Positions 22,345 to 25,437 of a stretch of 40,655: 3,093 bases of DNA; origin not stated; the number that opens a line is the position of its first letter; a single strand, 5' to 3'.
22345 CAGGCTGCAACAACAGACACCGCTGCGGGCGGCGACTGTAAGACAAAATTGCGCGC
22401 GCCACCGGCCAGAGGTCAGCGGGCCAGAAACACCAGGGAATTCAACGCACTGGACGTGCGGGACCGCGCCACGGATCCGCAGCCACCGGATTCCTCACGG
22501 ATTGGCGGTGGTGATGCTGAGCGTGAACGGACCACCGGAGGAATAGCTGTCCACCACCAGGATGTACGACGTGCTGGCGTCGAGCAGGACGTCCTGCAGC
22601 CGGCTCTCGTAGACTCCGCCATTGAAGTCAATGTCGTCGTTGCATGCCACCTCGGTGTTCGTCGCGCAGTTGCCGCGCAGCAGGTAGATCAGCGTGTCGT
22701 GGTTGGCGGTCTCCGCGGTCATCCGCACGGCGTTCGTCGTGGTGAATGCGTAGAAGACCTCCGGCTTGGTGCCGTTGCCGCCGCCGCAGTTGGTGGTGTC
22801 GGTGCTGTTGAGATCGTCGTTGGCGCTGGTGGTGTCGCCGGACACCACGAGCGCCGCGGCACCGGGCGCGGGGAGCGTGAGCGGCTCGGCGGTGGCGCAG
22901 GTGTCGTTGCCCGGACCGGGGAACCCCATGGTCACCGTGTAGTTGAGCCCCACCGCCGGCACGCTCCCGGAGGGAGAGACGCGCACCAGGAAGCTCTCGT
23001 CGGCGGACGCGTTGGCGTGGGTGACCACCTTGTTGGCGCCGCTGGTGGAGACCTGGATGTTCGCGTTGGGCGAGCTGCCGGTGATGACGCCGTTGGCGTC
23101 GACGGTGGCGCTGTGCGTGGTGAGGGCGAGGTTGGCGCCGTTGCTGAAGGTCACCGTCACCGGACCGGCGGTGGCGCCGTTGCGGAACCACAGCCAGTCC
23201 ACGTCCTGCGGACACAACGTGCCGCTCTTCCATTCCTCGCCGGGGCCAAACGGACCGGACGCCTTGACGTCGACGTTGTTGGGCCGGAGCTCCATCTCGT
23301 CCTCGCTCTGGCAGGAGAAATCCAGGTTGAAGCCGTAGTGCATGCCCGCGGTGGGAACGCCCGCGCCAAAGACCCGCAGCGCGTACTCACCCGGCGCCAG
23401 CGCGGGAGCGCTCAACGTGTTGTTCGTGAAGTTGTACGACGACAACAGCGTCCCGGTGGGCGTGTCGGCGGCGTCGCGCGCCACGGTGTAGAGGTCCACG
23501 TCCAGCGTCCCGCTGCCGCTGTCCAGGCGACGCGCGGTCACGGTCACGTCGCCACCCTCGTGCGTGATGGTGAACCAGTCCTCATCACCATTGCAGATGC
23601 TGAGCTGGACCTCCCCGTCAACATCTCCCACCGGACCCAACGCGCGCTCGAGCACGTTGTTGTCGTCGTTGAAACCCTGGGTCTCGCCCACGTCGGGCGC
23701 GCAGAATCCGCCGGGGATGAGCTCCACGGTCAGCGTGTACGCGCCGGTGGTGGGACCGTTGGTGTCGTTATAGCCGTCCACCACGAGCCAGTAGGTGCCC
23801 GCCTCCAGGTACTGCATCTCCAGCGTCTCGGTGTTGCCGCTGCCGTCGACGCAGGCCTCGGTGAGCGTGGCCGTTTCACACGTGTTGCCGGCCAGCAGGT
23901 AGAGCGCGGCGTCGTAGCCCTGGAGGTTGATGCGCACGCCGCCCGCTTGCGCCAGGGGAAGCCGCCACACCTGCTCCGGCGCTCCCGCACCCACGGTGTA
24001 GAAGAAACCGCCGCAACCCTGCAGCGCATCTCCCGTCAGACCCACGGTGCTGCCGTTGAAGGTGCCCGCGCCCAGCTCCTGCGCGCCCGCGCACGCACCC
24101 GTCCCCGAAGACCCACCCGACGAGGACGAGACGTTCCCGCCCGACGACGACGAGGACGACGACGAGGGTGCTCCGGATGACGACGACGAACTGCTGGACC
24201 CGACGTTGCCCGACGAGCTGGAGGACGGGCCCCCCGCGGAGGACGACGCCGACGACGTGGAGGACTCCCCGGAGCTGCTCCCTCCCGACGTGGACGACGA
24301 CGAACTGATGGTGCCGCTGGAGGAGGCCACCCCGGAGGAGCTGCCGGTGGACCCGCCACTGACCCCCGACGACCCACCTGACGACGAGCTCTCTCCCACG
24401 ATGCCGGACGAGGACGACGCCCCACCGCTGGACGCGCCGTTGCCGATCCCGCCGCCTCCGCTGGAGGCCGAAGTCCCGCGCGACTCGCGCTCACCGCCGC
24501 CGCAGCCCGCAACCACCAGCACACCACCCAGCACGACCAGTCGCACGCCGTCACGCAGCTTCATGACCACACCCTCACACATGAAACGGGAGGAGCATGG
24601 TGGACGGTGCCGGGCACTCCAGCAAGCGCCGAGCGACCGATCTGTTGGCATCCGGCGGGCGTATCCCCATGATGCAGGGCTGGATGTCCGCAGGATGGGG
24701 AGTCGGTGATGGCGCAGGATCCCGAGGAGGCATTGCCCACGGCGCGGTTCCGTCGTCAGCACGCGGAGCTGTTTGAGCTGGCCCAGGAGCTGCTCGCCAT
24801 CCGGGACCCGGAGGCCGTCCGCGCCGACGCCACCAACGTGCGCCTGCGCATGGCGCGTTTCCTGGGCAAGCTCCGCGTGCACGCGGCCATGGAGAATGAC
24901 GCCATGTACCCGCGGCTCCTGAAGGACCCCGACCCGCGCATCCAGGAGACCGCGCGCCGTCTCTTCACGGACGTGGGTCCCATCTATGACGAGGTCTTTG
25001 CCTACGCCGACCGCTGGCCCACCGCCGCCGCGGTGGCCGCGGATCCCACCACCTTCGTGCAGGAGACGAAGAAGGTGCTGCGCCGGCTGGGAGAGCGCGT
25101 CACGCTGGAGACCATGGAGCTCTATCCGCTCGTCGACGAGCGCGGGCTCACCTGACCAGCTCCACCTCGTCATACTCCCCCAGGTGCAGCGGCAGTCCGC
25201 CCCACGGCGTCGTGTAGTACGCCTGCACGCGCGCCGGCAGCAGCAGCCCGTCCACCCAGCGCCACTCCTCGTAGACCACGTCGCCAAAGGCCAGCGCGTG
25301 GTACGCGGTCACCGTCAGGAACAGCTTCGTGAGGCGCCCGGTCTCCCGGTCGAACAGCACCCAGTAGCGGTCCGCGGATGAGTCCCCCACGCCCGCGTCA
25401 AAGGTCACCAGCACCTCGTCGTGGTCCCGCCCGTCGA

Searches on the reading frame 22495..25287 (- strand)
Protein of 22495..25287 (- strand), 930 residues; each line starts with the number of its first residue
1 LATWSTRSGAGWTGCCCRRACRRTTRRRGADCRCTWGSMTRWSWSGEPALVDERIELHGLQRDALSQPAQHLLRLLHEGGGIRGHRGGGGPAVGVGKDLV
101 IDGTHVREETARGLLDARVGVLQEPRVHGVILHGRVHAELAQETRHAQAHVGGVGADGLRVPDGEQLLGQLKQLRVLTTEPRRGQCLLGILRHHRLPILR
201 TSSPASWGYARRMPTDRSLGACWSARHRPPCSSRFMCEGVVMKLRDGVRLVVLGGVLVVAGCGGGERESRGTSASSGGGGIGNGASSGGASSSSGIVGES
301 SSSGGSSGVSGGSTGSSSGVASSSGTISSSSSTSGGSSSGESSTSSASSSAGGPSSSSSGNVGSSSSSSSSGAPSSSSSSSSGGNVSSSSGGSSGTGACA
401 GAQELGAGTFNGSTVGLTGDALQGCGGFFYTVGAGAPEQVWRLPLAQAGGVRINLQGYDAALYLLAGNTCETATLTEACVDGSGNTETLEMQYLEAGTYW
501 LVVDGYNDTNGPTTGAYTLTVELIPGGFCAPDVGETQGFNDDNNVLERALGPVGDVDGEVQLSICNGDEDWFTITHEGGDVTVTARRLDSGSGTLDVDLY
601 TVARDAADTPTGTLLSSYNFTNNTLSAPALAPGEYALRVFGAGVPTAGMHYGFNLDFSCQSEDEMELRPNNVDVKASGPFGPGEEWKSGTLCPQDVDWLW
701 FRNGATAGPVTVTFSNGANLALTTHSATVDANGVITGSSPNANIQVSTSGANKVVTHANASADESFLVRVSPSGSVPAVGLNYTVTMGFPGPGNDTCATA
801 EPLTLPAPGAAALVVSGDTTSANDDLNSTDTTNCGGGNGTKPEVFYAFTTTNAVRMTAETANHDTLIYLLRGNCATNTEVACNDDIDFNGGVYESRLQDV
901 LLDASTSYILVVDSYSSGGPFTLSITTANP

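Call 34: search_protein_families(library=pfam, proteins=[window:22495-25287:-], max_evalue=0.001)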
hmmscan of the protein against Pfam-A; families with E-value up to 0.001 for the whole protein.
window:22495-25287:- (930 aa): 1 family
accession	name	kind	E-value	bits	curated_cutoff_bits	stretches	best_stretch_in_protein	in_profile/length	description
PF04151.21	PPC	-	1.4e-06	29.5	25.9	0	568-641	1-70/70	Bacterial pre-peptidase C-terminal domain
